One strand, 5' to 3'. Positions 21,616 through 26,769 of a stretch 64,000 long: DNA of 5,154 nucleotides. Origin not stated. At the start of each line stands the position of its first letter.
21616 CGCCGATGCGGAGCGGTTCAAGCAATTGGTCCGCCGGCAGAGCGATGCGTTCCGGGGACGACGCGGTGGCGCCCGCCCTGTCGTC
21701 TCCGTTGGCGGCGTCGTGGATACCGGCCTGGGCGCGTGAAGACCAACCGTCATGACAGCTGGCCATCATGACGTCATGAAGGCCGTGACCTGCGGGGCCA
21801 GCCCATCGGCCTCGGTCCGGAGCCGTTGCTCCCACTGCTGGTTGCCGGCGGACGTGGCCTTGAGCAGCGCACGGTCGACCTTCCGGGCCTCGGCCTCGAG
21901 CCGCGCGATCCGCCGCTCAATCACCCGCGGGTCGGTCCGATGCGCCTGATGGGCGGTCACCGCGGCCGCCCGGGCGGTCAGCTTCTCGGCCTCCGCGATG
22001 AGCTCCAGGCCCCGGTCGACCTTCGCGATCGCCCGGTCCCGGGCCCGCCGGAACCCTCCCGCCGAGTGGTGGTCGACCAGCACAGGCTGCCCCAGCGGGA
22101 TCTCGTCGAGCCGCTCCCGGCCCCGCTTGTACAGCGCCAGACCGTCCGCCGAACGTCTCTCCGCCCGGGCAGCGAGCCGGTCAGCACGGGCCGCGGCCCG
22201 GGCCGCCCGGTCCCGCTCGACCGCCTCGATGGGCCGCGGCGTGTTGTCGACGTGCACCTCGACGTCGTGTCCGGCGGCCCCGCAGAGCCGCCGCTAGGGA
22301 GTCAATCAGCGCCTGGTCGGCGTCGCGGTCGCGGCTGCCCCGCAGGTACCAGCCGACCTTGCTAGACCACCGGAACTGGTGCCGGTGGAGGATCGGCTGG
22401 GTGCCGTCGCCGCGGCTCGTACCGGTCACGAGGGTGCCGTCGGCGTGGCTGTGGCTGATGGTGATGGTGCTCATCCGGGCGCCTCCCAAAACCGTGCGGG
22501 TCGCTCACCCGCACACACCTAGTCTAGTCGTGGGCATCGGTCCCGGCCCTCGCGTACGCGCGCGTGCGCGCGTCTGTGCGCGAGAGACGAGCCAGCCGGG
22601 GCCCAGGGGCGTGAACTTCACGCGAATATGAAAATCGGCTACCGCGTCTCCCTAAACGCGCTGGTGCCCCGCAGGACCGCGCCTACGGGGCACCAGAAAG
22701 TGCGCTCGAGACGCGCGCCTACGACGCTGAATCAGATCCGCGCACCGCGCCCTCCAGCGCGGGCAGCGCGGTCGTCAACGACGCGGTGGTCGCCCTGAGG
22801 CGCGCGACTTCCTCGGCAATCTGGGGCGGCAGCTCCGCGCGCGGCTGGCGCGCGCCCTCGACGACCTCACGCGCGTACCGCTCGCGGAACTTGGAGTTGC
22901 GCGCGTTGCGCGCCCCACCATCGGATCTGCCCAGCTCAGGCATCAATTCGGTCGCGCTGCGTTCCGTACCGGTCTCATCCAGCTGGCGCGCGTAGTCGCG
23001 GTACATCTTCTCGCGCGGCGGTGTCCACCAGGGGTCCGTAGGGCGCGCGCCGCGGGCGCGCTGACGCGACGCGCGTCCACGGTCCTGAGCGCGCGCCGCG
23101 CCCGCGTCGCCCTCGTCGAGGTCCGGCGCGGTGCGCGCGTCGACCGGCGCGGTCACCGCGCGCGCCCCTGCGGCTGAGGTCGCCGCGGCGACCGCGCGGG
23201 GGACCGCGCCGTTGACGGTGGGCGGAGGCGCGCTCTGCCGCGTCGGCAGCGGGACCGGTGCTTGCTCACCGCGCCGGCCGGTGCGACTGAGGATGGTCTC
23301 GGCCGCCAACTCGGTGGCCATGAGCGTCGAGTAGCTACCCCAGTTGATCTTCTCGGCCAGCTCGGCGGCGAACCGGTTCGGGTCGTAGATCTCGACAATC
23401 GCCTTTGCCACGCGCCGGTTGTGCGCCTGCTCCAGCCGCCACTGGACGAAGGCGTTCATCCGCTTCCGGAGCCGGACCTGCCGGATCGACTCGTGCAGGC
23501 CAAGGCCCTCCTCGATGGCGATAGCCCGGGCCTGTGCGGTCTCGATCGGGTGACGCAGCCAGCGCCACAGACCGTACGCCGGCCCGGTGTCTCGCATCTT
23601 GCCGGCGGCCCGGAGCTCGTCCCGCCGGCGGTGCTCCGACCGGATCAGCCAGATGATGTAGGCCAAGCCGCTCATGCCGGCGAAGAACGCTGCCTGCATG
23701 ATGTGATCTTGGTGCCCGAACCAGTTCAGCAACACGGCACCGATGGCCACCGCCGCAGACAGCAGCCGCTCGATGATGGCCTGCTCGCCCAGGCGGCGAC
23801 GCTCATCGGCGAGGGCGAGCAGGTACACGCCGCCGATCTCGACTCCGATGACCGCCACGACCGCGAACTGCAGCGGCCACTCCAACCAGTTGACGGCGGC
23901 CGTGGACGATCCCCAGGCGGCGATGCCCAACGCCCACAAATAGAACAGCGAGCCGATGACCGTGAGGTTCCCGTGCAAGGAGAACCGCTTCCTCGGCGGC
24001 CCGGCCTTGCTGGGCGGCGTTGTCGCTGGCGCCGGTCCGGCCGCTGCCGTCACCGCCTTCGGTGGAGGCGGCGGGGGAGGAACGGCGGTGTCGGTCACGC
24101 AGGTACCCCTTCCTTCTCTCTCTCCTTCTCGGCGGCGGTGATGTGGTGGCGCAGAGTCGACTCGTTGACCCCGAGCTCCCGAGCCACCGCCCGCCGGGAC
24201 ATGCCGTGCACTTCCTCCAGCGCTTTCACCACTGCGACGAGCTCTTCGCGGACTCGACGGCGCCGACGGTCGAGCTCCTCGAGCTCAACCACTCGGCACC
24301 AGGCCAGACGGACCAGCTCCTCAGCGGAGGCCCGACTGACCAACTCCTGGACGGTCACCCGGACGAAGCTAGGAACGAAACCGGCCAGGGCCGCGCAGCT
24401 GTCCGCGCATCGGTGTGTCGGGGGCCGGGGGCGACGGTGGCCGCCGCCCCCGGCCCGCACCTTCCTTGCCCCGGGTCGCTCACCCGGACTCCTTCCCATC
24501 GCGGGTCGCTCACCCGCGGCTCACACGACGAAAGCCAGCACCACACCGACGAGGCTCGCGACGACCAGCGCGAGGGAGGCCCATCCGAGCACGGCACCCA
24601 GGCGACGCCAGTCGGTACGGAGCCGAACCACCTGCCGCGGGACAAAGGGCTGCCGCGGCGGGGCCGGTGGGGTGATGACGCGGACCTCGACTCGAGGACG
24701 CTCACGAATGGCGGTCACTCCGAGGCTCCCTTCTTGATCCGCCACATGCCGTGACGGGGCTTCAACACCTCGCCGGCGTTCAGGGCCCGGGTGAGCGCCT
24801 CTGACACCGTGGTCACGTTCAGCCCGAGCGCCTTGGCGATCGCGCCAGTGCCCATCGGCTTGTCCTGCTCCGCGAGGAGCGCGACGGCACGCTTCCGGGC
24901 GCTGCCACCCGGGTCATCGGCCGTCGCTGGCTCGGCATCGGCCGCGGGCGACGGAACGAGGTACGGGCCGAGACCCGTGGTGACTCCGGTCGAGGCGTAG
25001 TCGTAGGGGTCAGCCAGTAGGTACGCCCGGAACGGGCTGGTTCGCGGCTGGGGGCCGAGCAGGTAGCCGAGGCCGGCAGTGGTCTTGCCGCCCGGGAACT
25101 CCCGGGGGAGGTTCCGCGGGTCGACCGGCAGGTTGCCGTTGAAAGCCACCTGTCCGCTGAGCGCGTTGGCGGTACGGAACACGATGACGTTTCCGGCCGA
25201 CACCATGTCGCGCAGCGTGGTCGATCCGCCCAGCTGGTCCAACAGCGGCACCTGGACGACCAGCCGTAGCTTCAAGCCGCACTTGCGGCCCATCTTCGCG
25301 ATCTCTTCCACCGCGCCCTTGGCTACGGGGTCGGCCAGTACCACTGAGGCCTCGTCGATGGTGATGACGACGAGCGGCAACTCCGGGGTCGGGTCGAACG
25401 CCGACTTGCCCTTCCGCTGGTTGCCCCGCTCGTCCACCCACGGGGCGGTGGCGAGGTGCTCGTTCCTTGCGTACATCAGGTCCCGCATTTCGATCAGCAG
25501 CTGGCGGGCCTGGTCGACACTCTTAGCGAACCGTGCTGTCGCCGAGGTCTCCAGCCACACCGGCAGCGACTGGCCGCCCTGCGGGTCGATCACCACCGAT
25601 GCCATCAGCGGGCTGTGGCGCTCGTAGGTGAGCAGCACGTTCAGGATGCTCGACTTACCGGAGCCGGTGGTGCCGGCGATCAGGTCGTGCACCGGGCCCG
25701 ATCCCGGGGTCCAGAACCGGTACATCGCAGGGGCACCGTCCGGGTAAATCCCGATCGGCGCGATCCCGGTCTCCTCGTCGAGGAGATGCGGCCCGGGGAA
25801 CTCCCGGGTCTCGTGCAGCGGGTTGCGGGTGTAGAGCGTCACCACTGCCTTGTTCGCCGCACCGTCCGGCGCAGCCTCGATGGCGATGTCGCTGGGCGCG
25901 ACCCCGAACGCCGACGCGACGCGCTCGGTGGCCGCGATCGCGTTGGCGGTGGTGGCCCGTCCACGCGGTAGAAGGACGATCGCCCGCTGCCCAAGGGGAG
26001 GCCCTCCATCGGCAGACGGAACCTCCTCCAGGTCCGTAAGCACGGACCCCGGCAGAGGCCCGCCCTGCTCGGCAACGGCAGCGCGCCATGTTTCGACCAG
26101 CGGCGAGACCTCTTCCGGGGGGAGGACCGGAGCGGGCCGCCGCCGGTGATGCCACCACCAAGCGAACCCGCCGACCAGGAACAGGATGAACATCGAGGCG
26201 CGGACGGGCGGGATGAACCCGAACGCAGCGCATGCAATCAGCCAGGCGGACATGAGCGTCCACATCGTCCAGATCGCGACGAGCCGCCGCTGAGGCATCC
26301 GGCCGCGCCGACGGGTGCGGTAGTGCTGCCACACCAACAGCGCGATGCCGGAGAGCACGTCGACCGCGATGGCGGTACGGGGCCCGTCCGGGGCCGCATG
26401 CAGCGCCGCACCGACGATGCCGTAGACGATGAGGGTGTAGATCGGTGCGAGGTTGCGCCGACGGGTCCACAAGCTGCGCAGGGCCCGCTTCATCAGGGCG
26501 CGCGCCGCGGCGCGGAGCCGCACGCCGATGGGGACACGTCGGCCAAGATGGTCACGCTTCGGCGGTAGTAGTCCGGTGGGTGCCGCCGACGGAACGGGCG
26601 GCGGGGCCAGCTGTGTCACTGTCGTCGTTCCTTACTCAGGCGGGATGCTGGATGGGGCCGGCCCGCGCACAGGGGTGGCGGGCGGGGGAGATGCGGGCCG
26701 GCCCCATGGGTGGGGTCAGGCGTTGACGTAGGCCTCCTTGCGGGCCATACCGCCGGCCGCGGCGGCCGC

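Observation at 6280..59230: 28-copy sense-strand stem-loop (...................) between a -10 box and the RBS of unrelated genes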

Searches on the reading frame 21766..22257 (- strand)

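Call 32: search_protein_families(library=phrogs, proteins=[window:21766-22257:-], max_evalue=0.001)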
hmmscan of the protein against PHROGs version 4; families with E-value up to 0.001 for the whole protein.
window:21766-22257:- (163 aa): 2 families
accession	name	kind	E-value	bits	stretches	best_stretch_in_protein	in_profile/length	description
phrog_6744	-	unknown function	2.9e-13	50.7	1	17-124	94-202/355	-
phrog_17519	-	unknown function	3.8e-06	27.7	1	17-106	63-151/213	-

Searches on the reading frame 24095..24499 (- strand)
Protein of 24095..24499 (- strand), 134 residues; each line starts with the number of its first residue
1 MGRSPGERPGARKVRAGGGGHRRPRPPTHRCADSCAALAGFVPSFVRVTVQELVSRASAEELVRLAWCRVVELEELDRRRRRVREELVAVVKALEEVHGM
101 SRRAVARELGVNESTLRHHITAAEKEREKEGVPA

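Call 46: search_protein_families(library=pfam, proteins=[window:24095-24499:-], max_evalue=0.01)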
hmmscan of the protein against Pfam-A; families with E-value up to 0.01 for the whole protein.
window:24095-24499:- (134 aa): 6 families
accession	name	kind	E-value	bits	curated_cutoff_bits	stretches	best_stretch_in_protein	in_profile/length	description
PF13384.12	HTH_23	-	3.1e-05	24.1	24.6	1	82-122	3-40/50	Homeodomain-like domain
PF04218.19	CENP-B_N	-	7.1e-05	22.8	21.2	1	88-119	13-42/53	CENP-B N-terminal DNA-binding domain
PF01527.26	HTH_Tnp_1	-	0.00052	20.6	24.1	1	91-128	13-52/75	Transposase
PF08281.18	Sigma70_r4_2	-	0.00078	19.5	25.7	1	96-125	23-52/54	Sigma-70, region 4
PF13542.12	HTH_Tnp_ISL3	-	0.0027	17.6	27.4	1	92-117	19-44/51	Helix-turn-helix domain of transposase family ISL3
PF13518.12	HTH_28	-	0.0044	17.5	25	1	94-120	9-33/52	Helix-turn-helix domain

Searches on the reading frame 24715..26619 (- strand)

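Call 9: search_protein_families(library=pfam, proteins=[window:24715-26619:-])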
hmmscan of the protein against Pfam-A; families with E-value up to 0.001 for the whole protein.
window:24715-26619:- (634 aa): 1 family
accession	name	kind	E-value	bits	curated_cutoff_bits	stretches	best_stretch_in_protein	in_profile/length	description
PF01580.24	FtsK_SpoIIIE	-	2.2e-06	27.7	24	1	309-446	39-165/221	FtsK/SpoIIIE family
